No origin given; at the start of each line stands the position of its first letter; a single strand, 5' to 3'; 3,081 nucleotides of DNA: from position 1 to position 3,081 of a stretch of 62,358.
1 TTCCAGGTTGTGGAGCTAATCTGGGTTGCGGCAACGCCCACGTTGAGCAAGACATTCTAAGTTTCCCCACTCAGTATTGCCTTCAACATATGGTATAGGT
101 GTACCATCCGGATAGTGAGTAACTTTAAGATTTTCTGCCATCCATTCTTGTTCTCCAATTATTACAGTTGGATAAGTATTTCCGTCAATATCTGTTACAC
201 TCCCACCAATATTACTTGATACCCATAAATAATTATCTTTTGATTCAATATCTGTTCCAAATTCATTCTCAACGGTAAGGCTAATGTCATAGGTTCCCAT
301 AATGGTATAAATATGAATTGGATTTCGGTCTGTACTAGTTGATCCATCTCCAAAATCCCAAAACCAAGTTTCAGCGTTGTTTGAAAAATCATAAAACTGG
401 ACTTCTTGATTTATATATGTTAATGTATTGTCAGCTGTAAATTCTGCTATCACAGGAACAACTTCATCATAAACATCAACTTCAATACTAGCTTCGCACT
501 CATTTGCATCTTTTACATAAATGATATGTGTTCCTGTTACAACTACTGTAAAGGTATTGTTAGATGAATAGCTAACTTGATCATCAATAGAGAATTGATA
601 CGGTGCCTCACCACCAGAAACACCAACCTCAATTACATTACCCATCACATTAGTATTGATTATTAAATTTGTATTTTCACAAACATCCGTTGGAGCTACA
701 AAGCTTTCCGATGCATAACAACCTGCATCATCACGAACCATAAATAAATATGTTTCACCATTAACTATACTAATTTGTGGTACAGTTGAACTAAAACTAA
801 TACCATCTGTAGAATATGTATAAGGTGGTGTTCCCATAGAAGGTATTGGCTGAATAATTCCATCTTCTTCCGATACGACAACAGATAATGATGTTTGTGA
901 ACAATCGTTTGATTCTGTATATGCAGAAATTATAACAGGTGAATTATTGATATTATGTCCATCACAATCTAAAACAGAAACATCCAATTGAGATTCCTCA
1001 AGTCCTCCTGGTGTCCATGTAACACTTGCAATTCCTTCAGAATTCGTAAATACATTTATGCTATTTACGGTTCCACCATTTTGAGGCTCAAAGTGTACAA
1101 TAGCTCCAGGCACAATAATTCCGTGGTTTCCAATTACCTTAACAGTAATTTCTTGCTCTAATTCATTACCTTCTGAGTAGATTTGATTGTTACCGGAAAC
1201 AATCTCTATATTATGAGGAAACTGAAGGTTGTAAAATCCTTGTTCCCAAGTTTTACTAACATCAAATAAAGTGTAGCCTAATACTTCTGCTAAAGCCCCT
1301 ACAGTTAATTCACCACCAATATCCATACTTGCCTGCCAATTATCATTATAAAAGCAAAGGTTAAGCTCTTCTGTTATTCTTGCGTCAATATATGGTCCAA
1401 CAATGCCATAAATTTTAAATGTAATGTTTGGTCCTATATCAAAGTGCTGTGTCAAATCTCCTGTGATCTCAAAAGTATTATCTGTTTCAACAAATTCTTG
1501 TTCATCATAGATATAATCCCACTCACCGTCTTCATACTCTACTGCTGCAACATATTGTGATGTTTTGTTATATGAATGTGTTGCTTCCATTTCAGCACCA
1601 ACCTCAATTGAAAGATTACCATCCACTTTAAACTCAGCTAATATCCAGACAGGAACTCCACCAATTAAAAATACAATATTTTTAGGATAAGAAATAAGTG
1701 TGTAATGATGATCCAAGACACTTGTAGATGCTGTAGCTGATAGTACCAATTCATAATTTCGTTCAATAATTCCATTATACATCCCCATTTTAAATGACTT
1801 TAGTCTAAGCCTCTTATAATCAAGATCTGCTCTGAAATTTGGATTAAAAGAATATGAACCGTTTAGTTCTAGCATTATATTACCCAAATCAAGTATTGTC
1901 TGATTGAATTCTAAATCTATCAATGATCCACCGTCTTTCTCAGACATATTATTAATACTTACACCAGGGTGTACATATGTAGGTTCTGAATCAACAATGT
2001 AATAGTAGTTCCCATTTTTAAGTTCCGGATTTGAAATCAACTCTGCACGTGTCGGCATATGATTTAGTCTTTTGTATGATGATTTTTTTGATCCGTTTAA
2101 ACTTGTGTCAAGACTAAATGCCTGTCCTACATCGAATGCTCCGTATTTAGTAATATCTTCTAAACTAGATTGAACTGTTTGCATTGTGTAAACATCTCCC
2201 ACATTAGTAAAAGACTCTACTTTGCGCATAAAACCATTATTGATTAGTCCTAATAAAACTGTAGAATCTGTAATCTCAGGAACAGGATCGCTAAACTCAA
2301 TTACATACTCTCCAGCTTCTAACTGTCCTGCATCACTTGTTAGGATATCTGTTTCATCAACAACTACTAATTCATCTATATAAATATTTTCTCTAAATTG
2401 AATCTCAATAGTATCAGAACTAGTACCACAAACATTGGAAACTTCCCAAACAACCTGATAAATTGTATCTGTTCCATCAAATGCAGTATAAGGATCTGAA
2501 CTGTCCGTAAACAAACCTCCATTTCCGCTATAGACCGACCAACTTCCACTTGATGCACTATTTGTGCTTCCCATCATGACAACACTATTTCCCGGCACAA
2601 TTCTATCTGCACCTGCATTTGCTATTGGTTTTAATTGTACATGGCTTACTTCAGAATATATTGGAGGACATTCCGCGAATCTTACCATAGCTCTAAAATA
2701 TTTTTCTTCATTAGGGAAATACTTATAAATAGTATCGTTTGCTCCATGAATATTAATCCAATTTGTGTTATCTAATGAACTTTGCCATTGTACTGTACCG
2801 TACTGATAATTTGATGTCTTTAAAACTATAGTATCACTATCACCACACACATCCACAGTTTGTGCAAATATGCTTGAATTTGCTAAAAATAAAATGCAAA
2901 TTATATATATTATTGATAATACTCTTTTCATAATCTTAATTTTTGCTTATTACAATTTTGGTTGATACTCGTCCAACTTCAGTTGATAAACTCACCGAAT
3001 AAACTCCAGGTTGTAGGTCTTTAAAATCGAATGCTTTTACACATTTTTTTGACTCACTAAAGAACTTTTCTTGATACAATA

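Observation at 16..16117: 11-gene modular surface-protein operon: shared stalks, differing tips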

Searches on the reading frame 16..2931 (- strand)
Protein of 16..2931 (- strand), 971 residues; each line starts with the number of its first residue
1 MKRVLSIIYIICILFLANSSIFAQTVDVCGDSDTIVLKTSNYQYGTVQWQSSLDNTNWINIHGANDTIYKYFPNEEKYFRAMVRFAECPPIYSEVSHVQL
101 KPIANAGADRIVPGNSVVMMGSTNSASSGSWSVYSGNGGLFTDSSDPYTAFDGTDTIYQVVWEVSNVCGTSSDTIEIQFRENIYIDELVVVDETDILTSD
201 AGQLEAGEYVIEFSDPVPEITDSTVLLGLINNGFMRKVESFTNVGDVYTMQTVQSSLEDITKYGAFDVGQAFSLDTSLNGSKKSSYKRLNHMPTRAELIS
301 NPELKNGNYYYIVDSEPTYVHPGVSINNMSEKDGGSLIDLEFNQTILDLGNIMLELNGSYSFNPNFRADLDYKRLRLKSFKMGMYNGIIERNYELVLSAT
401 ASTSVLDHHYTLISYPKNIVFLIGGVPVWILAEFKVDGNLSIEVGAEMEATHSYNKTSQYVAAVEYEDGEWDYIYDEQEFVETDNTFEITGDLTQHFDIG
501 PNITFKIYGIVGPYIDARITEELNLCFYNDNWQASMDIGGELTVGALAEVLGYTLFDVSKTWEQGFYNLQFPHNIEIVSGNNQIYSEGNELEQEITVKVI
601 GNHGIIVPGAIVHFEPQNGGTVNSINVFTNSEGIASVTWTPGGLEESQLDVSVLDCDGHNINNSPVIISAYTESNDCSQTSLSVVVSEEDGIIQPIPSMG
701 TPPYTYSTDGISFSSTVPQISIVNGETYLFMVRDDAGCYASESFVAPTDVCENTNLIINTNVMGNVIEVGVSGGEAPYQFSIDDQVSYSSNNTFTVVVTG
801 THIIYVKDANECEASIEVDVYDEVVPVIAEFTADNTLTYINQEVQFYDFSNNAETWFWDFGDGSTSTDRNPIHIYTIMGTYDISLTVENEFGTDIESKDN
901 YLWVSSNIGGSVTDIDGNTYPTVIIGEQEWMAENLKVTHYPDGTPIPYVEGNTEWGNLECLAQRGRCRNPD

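Call 4: search_protein_families(library=pfam, proteins=[window:16-2931:-], max_evalue=0.01)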
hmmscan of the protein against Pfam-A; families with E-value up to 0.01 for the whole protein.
window:16-2931:- (971 aa): 7 families
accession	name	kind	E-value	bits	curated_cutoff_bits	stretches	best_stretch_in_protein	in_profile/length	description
PF18911.6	PKD_4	-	2.3e-14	53.6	27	1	828-899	6-80/85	PKD domain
PF00801.26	PKD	-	1.4e-09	38.2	23.5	1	838-893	11-71/80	PKD domain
PF02369.22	Big_1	-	6.2e-08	33.1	34.9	1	592-640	18-67/93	Bacterial Ig-like domain (group 1)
PF09603.15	Fib_succ_major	-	5.2e-05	24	33.9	1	923-951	1-29/187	Fibrobacter succinogenes major domain (Fib_succ_major)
PF13573.12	SprB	-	0.00036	20.5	28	0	767-784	17-34/37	SprB repeat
PF24107.1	DUF7382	-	0.00047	20.4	27.4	0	646-680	19-53/65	Domain of unknown function (DUF7382)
PF17789.7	MG4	-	0.0024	18.5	24.7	0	649-694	18-57/95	Macroglobulin domain MG4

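Call 9: find_encoding_contigs(protein=window:16-2931:-, flank=10000, max_places=6)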
Protein window:16-2931:- (971 aa): no gene with exactly this product is on record in the collection.

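Call 22: search_protein_families(library=ncbifam, proteins=[window:16-2931:-], max_evalue=0.01)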
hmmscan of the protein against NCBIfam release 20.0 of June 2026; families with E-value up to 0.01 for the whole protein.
window:16-2931:- (971 aa): 2 families
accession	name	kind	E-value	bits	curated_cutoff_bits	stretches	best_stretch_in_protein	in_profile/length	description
TIGR02145.1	Fib_succ_major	domain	1.1e-05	26.2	41.65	1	916-937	7-28/176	FISUMP domain-containing protein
TIGR00864.1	PCC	subfamily_domain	0.00036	17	1861.4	1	785-891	1014-1125/2700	polycystin cation channel protein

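Call 51: find_homologous_proteins(query=window:16-2931:-, max_evalue=1e-10)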
Query window:16-2931:- (971 aa): 64 proteins with E <= 1e-10 among 8000 candidates.
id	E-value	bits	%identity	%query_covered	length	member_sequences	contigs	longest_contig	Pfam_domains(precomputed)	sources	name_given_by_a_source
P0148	0.0e+0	2216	100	100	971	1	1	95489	PF00801.27,PF02369.23,PF18911.7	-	-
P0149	0.0e+0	1143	53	98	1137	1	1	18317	PF09603.16,PF00801.27,PF18911.7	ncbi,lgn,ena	-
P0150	0.0e+0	1135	58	85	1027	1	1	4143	PF09603.16,PF02369.23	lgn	-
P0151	0.0e+0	1130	57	85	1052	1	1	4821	PF09603.16,PF02369.23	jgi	-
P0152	0.0e+0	1107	56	82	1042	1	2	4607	PF09603.16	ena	-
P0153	0.0e+0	1105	52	98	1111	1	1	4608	PF09603.16,PF00801.27,PF18911.7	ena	-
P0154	0.0e+0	1060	52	93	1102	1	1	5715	PF00801.27,PF18911.7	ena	-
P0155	0.0e+0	1056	52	93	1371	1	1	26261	PF09603.16,PF00801.27,PF18911.7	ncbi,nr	ncbi:MAG: PKD domain-containing protein [Bacteroidales bacterium]|nr:PKD domain-containing protein [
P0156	1.7e-295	1001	53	85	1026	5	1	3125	-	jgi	jgi:uncharacterized protein (TIGR02145 family)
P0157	8.6e-295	999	51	84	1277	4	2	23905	PF09603.16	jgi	jgi:uncharacterized protein (TIGR02145 family)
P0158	7.4e-288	976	54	82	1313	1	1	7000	PF09603.16,PF02369.23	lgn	-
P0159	3.6e-251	855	42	93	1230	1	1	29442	PF09603.16,PF00801.27,PF18911.7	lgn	-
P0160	5.0e-251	854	43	93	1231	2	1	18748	PF09603.16,PF00801.27,PF18911.7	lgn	-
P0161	1.4e-234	800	57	61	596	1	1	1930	-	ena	-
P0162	3.0e-200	686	36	84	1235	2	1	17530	PF09603.16,PF13573.13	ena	-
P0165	5.6e-141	490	33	84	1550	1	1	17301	PF09603.16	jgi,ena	-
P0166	1.2e-139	485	33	85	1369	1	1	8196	PF09603.16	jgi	-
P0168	3.9e-126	441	31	82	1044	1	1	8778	PF09603.16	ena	-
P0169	3.3e-121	424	31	85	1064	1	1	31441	PF09603.16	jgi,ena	-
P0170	1.5e-99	353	28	85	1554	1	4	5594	PF09603.16,PF13385.14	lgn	-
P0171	4.7e-98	348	33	14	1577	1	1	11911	PF00801.27,PF18962.8,PF18911.7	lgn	-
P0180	3.0e-64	236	44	8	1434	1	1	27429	PF13582.13,PF01421.26,PF19408.6,PF16820.12,PF00801.27,PF18981.7,PF13688.13,PF18962.8,PF13574.13,PF18911.7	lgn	-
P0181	4.8e-61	225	49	7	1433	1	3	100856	PF13582.13,PF01421.26,PF19408.6,PF00801.27,PF18981.7,PF13688.13,PF18962.8,PF13574.13,PF18911.7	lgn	-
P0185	5.2e-40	156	29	17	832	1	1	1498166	PF00801.27,PF18962.8,PF18911.7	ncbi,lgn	-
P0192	1.5e-28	118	30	12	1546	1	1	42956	PF00801.27,PF18962.8,PF08329.17,PF18911.7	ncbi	-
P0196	3.5e-22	97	39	9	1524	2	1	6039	PF00431.27,PF00801.27,PF18981.7,PF20009.5,PF18962.8,PF16403.12,PF26735.1,PF18911.7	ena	-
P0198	4.8e-20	90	28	16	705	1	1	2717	PF18962.8,PF19081.7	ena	-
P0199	3.8e-19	87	35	8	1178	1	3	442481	PF00801.27,PF18981.7,PF18483.9,PF18962.8,PF08329.17,PF18911.7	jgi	jgi:PKD repeat protein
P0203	6.3e-18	83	44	7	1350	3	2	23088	PF00801.27,PF18962.8,PF18911.7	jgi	jgi:PKD repeat protein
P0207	4.7e-14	70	25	13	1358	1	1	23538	PF00801.27,PF18962.8,PF18911.7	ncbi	-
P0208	5.3e-13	66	59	3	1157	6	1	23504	PF00801.27,PF18962.8,PF08329.17,PF18911.7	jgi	jgi:PKD repeat protein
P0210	1.5e-11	61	32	9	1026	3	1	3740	PF00801.27,PF18962.8,PF08329.17,PF18911.7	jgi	jgi:PKD repeat protein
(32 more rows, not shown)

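Call 52: find_encoding_contigs(protein=P0149, flank=10000, max_places=1)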
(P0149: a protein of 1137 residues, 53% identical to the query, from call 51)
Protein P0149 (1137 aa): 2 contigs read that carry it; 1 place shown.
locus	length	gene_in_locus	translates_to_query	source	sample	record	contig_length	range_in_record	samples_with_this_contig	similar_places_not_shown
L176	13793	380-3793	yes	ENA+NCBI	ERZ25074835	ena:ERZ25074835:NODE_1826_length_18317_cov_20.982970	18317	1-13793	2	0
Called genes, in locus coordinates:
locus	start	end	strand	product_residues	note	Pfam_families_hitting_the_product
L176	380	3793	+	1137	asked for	PF00801:PKD, PF18911:PKD_4, PF09603:Fib_succ_major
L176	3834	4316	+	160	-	-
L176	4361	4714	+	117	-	PF05635:23S_rRNA_IVP, PF22296:bAvd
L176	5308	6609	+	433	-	PF00078:RVT_1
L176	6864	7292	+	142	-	PF01797:Y1_Tnp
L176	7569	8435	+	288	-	PF00809:Pterin_bind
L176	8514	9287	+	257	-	PF19293:CdaA_N, PF02457:DAC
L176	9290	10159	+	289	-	PF01370:Epimerase, PF08338:DUF1731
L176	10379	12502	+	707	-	PF00270:DEAD, PF04851:ResIII (faint), PF00271:Helicase_C, PF16124:RecQ_Zn_bind, PF09382:RQC, PF00570:HRDC, PF14493:HTH_40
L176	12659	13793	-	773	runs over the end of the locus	PF14498:Glyco_hyd_65N_2, PF22124:Glyco_hydro_95_cat, PF21307:Glyco_hydro_95_C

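Call 53: find_encoding_contigs(protein=P0155, flank=10000, max_places=1)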
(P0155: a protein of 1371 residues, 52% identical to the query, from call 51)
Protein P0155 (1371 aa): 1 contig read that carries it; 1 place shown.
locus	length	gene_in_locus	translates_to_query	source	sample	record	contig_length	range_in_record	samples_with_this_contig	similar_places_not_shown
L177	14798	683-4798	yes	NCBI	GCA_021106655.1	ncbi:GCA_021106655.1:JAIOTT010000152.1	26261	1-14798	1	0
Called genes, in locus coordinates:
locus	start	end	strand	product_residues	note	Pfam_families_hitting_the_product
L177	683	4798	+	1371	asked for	PF00801:PKD, PF18911:PKD_4, PF09603:Fib_succ_major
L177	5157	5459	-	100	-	PF01909:NTP_transf_2, PF18765:Polbeta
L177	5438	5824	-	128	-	PF05168:HEPN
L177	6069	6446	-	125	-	PF05635:23S_rRNA_IVP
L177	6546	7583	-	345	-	PF00586:AIRS, PF02769:AIRS_C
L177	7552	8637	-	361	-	PF01924:HypD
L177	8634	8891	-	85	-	PF01455:HupF_HypC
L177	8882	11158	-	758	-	PF00708:Acylphosphatase, PF07503:zf-HYPF, PF01300:Sua5_yciO_yrdC, PF17788:HypF_C, PF22521:HypF_C_2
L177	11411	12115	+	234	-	PF00027:cNMP_binding, PF13545:HTH_Crp_2, PF00325:Crp (weak)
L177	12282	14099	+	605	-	PF07992:Pyr_redox_2 (faint), PF12831:FAD_oxidored (weak), PF13187:Fer4_9 (faint), PF00037:Fer4 (weak), PF12838:Fer4_7 (weak), PF13237:Fer4_10 (faint), PF13484:Fer4_16 (weak)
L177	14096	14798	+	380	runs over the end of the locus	PF13187:Fer4_9 (faint), PF25160:LdpA_Fe-S-bd (faint), PF00037:Fer4 (faint), PF12838:Fer4_7, PF13183:Fer4_8, PF13237:Fer4_10, PF13534:Fer4_17 (weak)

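Call 54: find_encoding_contigs(protein=P0159, flank=10000, max_places=1)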
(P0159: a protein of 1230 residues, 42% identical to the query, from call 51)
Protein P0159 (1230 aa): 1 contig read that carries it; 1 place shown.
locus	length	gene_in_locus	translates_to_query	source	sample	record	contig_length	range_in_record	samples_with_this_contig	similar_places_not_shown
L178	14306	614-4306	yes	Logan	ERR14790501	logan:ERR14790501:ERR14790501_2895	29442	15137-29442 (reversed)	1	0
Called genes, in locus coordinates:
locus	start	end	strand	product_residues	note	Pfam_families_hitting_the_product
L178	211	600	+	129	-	PF18962:Por_Secre_tail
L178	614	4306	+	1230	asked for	PF00801:PKD, PF18911:PKD_4, PF00801:PKD, PF18911:PKD_4, PF09603:Fib_succ_major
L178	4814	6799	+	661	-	PF11412:DsbD_N, PF02683:DsbD_TM, PF03190:Thioredox_DsbH (weak), PF13098:Thioredoxin_2, PF13899:Thioredoxin_7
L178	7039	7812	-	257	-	PF00578:AhpC-TSA, PF08534:Redoxin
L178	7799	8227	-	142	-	-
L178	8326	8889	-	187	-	PF00440:TetR_N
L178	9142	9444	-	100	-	-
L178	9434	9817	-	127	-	PF19578:DUF6090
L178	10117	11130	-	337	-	PF04143:Sulf_transp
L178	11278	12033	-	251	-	-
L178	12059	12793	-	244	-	PF00702:Hydrolase, PF13419:HAD_2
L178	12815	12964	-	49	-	-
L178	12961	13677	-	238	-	PF01925:TauE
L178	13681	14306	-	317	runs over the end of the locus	PF03601:Cons_hypoth698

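Call 90: find_encoding_contigs(protein=P0157, flank=6000, max_places=2)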
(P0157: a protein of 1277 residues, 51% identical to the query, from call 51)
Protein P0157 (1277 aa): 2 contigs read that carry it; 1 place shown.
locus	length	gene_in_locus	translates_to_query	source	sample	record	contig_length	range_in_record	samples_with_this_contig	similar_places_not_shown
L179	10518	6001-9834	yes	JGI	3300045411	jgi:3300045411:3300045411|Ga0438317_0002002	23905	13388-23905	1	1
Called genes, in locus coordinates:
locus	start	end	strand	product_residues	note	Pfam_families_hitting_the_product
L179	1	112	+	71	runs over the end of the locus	PF02416:TatA_B_E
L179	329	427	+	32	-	-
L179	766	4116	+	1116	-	PF00801:PKD, PF13927:Ig_3 (faint), PF18911:PKD_4, PF19081:Ig_7, PF18962:Por_Secre_tail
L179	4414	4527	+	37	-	-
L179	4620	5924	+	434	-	-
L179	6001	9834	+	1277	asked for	PF09603:Fib_succ_major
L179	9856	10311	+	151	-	PF22296:bAvd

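Call 91: find_encoding_contigs(protein=P0169, flank=6000, max_places=2)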
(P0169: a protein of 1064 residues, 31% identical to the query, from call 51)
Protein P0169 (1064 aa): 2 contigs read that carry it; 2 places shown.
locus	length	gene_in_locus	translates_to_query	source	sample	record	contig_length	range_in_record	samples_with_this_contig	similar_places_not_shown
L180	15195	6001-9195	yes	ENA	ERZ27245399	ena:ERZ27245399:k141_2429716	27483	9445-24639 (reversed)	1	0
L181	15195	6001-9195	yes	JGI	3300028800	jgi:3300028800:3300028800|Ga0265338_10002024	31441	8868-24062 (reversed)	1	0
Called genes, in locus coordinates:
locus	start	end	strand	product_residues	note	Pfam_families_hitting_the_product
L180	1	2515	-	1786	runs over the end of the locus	?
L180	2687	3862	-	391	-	PF19190:BACON_2 (faint), PF13004:BACON, PF18962:Por_Secre_tail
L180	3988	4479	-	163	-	PF18962:Por_Secre_tail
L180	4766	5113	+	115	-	-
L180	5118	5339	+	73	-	PF14053:DUF4248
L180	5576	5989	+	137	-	PF18962:Por_Secre_tail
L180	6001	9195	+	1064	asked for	PF09603:Fib_succ_major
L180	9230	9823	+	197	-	-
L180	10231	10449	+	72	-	-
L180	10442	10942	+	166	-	-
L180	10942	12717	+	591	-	-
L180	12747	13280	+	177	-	-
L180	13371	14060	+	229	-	-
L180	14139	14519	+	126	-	-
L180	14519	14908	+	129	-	-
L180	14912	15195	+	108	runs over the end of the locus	-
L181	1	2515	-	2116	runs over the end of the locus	PF03534:SpvB, PF05593:RHS_repeat (faint), PF25023:TEN_YD-shell (faint), PF01839:FG-GAP (faint), PF13517:FG-GAP_3 (weak)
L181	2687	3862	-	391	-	PF19190:BACON_2 (faint), PF13004:BACON, PF18962:Por_Secre_tail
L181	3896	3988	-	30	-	-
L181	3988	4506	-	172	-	PF18962:Por_Secre_tail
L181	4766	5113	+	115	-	-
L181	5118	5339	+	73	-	PF14053:DUF4248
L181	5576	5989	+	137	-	PF18962:Por_Secre_tail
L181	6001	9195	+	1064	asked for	PF09603:Fib_succ_major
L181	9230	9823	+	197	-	-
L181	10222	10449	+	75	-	-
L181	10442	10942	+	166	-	-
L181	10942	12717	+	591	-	-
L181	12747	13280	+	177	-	-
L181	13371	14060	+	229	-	-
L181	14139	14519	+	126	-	-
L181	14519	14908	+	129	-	-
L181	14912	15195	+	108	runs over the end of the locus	-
